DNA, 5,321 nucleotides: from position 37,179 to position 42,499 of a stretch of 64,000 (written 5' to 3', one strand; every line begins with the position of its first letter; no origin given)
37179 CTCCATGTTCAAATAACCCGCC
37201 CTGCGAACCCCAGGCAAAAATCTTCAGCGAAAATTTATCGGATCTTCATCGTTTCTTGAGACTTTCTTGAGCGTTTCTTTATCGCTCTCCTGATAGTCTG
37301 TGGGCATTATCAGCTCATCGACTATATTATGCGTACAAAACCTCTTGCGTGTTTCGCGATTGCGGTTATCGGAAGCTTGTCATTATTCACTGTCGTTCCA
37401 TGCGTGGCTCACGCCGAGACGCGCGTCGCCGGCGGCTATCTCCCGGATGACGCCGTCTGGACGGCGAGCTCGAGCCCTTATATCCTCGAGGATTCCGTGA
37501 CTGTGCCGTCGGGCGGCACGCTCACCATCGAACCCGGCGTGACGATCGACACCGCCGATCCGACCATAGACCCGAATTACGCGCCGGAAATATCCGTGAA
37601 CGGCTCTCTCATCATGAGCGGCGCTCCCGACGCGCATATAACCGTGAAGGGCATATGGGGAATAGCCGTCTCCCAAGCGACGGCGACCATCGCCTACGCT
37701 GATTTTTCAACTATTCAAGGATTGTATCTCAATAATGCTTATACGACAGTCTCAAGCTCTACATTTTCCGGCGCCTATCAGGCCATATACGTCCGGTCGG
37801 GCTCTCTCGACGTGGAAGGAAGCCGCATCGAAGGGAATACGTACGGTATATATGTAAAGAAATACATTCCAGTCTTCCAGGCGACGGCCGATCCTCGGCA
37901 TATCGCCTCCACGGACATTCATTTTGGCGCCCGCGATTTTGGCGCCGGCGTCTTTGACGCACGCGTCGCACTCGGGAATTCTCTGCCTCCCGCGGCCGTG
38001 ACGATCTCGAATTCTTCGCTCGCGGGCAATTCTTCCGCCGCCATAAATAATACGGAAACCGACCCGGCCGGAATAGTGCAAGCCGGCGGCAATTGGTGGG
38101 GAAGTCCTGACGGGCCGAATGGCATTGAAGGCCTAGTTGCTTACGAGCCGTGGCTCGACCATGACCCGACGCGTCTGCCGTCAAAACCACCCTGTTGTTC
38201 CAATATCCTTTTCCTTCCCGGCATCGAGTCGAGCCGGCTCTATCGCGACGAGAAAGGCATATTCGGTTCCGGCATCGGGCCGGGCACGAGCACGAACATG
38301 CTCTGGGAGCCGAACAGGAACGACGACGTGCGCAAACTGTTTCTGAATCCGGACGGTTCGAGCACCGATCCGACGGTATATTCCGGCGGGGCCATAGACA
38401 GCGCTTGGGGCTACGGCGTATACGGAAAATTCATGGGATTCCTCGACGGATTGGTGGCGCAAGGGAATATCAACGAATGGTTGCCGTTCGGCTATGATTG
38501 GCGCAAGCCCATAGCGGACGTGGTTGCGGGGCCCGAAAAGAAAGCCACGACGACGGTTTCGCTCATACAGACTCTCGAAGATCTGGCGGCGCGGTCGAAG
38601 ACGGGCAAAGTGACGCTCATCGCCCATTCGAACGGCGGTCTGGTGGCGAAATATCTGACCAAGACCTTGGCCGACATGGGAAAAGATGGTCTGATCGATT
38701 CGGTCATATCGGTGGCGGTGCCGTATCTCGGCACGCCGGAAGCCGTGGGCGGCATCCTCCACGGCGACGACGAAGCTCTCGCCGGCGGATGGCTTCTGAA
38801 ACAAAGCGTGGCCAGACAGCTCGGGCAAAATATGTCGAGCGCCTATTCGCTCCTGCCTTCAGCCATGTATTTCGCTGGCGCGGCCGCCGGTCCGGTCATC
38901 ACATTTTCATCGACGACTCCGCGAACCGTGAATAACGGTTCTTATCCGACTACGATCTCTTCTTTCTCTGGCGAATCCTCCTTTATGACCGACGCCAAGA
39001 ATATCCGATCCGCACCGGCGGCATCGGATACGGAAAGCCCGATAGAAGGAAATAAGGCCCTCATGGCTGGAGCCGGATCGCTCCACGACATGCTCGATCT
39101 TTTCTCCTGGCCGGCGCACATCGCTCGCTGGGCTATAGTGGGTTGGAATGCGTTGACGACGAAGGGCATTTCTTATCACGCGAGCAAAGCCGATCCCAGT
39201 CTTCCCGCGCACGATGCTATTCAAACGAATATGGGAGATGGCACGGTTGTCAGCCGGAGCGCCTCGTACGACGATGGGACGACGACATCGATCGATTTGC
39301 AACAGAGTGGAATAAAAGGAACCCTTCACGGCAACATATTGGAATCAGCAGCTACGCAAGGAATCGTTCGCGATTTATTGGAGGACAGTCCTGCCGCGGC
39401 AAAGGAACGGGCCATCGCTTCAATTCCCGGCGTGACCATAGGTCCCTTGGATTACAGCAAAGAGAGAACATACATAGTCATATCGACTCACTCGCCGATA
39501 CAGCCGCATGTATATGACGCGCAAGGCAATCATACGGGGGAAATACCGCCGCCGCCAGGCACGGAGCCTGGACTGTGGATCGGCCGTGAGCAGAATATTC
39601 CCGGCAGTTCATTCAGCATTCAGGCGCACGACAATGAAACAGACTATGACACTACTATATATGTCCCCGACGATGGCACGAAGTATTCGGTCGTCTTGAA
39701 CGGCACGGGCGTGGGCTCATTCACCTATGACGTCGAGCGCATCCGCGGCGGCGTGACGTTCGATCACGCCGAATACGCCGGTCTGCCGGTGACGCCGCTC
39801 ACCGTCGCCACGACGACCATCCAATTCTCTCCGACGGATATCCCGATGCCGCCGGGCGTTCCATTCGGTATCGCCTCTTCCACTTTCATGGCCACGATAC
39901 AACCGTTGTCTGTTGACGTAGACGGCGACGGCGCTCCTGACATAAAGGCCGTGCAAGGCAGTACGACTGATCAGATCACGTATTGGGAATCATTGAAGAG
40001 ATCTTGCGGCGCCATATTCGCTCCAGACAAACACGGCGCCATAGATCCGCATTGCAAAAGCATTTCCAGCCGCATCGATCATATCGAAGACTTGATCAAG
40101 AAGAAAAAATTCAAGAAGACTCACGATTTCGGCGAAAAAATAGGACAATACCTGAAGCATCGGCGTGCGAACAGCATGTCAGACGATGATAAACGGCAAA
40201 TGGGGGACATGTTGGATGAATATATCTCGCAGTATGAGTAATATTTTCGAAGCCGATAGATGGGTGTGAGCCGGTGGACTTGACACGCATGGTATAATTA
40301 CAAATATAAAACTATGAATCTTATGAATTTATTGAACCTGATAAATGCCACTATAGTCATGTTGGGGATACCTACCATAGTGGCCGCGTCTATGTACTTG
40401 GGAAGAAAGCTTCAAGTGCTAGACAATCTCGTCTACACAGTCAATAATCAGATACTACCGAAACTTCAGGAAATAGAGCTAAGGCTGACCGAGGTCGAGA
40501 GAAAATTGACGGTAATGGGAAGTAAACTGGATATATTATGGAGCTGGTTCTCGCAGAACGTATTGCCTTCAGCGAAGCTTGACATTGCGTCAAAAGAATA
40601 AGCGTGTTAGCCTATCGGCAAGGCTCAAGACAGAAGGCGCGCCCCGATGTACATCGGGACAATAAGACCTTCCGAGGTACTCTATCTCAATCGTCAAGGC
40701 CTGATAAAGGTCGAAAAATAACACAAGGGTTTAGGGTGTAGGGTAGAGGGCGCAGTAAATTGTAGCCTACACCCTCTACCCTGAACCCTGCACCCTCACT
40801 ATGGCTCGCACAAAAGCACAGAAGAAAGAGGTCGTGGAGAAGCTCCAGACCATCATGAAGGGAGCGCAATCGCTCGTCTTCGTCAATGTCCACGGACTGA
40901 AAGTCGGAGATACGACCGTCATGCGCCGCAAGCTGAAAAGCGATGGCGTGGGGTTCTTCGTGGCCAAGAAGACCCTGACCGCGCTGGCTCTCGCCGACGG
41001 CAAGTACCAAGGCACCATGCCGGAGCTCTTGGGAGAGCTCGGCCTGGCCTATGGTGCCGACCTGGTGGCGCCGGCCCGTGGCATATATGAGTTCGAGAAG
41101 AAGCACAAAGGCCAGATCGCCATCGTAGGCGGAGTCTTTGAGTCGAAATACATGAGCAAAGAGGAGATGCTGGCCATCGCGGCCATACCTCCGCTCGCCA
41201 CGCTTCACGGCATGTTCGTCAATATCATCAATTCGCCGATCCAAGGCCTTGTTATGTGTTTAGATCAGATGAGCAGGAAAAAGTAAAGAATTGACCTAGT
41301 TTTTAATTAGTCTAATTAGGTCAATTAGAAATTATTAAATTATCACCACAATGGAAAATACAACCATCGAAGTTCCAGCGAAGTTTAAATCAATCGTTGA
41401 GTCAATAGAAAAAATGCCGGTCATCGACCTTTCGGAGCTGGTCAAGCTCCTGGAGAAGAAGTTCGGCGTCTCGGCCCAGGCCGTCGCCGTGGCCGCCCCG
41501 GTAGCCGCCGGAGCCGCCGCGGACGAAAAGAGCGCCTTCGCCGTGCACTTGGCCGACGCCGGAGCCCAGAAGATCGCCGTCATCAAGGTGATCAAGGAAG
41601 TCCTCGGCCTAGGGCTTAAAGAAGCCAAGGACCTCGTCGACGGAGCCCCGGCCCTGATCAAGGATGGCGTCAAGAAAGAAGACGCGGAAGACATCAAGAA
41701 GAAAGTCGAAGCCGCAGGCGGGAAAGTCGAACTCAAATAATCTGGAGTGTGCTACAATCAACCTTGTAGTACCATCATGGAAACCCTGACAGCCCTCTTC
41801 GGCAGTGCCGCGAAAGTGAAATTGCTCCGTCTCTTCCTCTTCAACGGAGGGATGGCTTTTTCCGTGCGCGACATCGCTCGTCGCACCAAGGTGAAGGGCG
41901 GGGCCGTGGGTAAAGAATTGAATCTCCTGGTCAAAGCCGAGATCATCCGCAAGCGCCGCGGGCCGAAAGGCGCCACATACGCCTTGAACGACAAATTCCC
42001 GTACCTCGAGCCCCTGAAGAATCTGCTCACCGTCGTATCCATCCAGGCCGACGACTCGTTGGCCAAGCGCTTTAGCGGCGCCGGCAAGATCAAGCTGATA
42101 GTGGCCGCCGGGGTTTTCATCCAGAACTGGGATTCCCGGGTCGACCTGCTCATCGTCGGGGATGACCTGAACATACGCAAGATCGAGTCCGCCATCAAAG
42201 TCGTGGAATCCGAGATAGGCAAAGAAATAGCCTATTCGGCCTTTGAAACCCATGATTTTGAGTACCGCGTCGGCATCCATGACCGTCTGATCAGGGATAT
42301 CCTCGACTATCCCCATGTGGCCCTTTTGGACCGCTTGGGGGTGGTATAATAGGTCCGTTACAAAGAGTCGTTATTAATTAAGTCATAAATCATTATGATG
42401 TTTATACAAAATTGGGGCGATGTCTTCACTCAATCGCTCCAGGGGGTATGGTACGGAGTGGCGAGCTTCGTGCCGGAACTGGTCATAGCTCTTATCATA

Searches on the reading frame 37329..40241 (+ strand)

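Call 73: search_protein_families(library=pfam, proteins=[window:37329-40241:+], max_evalue=0.0001)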
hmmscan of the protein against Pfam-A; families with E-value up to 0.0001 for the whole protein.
window:37329-40241:+ (970 aa): 1 family
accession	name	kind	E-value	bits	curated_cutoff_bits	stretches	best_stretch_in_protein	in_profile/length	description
PF02450.21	LCAT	-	1.4e-14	54.6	21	1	385-515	88-210/392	Lecithin:cholesterol acyltransferase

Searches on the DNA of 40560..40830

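Call 44: search_rna_families(source=window, start=40560, end=40830, threshold=evalue, max_evalue=10, show_alignments=2)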
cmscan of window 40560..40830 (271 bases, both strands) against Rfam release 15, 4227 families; matches with E-value up to 10: 11.
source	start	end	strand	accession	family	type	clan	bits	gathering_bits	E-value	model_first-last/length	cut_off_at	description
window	40724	40798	+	RF03964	mir-H1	Gene; miRNA;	-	25.2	97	0.036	1-85/85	no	mir-H1 microRNA precursor family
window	40725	40790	+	RF00870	mir-423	Gene; miRNA;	-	23.7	71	0.011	1-81/81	no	mir-423 microRNA precursor family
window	40725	40797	-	RF03964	mir-H1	Gene; miRNA;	-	23.2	97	0.11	1-85/85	no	mir-H1 microRNA precursor family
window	40734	40788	+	RF00707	mir-197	Gene; miRNA;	-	22.6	74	0.11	1-75/75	no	mir-197 microRNA precursor family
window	40726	40796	-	RF03629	mir-641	Gene; miRNA;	-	22.5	100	0.041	1-98/98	no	mir-641 microRNA precursor family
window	40733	40789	+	RF03629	mir-641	Gene; miRNA;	-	19.4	100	0.26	1-98/98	no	mir-641 microRNA precursor family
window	40646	40727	-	RF00314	snoZ182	Gene; snRNA; snoRNA; CD-box;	-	17.2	80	1.1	1-92/92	no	Small nucleolar RNA Z182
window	40734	40788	-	RF00707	mir-197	Gene; miRNA;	-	17.1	74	2.4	1-75/75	no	mir-197 microRNA precursor family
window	40725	40797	-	RF03261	mir-1759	Gene; miRNA;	-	16.6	58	1.6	1-75/75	no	mir-1759 microRNA precursor family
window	40724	40804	+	RF03971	mir-3572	Gene; miRNA;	-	15.5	100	1.4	1-86/86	no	mir-3572 microRNA precursor family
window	40731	40789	-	RF03269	mir-5697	Gene; miRNA;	-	14.5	50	4.3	1-59/59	no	mir-5697 microRNA precursor family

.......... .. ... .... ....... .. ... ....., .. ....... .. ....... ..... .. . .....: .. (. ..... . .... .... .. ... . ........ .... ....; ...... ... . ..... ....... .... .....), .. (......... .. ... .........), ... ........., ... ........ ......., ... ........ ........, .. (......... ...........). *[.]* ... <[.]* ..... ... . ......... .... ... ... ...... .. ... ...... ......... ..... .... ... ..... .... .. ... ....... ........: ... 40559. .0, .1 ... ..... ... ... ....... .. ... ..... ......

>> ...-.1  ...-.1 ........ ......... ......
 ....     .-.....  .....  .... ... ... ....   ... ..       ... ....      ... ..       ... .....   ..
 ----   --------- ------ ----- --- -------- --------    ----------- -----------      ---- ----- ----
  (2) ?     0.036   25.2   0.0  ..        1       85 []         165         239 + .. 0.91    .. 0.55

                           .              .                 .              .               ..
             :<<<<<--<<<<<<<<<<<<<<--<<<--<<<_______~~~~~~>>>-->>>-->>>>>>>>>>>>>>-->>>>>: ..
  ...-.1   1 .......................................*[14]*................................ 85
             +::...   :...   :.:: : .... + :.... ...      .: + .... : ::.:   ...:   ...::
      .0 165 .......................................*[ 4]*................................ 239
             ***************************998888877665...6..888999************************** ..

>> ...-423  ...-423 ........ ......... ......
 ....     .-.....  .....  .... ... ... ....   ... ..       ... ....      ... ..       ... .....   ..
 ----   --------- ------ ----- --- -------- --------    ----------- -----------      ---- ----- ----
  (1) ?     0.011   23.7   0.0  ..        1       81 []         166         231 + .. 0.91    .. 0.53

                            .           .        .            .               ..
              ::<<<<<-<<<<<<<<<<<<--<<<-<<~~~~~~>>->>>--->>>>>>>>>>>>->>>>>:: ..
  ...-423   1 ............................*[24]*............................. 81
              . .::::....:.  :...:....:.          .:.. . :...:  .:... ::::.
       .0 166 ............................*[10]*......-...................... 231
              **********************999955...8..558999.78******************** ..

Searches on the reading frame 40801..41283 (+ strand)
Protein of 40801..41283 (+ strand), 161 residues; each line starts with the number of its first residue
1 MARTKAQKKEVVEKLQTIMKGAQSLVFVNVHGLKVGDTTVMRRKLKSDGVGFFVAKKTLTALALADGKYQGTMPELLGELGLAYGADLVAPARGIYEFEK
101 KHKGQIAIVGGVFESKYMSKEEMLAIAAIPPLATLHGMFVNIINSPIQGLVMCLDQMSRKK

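Call 10: find_encoding_contigs(protein=window:40801-41283:+, flank=10000, max_places=10)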
Protein window:40801-41283:+ (161 aa): no gene with exactly this product is on record in the collection.

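Call 31: find_related_loci(query=window:40801-41283:+, collection=metagenome_contigs, flank=10000)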
Query window:40801-41283:+ (161 aa) in metagenome_contigs; peptide patterns used: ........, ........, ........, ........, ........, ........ (x = any residue, [..] = any of these).
218 stretches matched a pattern; 41 encode a relative of the query (tblastn E <= 1e-3); 41 distinct loci.
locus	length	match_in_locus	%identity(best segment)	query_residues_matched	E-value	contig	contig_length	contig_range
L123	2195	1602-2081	79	1-160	2e-87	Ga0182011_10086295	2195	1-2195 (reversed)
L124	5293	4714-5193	78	1-160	1e-83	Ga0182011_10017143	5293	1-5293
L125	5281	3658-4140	77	1-161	4e-83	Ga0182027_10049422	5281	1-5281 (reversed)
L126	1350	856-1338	73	1-161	3e-82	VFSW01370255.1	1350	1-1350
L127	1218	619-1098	73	1-160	2e-82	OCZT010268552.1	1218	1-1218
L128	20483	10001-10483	68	1-161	2e-75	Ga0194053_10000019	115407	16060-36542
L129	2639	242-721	71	1-160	3e-75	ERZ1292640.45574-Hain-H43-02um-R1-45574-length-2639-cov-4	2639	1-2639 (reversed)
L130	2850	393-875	67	1-161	1e-71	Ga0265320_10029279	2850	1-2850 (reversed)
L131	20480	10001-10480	68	1-161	4e-71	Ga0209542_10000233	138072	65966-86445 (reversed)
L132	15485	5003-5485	63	1-161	1e-67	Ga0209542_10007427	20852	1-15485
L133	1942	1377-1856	63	1-160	1e-68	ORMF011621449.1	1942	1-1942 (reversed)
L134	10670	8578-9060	61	1-161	7e-66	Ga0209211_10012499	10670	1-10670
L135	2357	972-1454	61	1-161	3e-66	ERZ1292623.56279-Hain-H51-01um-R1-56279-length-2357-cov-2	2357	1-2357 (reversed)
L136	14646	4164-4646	63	1-161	2e-65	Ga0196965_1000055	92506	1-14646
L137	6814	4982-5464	61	1-161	3e-65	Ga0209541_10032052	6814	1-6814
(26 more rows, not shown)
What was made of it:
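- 40801..41286 (+): rplJ (ribosomal protein L10), the gene immediately downstream of copy B. 41 related L10 loci were recovered using it as the query (call 31).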

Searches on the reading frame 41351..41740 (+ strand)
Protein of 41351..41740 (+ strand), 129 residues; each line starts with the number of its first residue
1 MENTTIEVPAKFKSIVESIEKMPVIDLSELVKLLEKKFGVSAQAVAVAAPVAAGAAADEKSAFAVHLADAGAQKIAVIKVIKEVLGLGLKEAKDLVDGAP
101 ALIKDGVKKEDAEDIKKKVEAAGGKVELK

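Call 84: find_encoding_contigs(protein=window:41351-41740:+, flank=10000, max_places=10)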
Protein window:41351-41740:+ (129 aa): 1 contig read that carries it; 1 place shown.
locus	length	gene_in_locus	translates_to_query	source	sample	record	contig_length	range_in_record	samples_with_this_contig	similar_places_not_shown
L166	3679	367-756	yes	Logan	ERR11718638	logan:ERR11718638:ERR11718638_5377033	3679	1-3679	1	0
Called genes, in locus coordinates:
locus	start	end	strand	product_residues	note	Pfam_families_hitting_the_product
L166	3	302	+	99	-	?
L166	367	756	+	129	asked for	PF16320:Ribosomal_L12_N, PF00542:Ribosomal_L12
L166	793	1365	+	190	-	-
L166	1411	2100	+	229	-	PF05552:MS_channel_1st_1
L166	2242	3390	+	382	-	-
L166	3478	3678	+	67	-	?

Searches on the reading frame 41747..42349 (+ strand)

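Call 59: search_protein_families(library=pfam, proteins=[window:41747-42349:+], max_evalue=0.001)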
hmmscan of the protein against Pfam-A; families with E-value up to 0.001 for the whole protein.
window:41747-42349:+ (200 aa): 1 family
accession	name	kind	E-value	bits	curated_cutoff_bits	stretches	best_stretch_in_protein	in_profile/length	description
PF12802.13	MarR_2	-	0.00017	22.1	27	1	36-74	20-57/61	MarR family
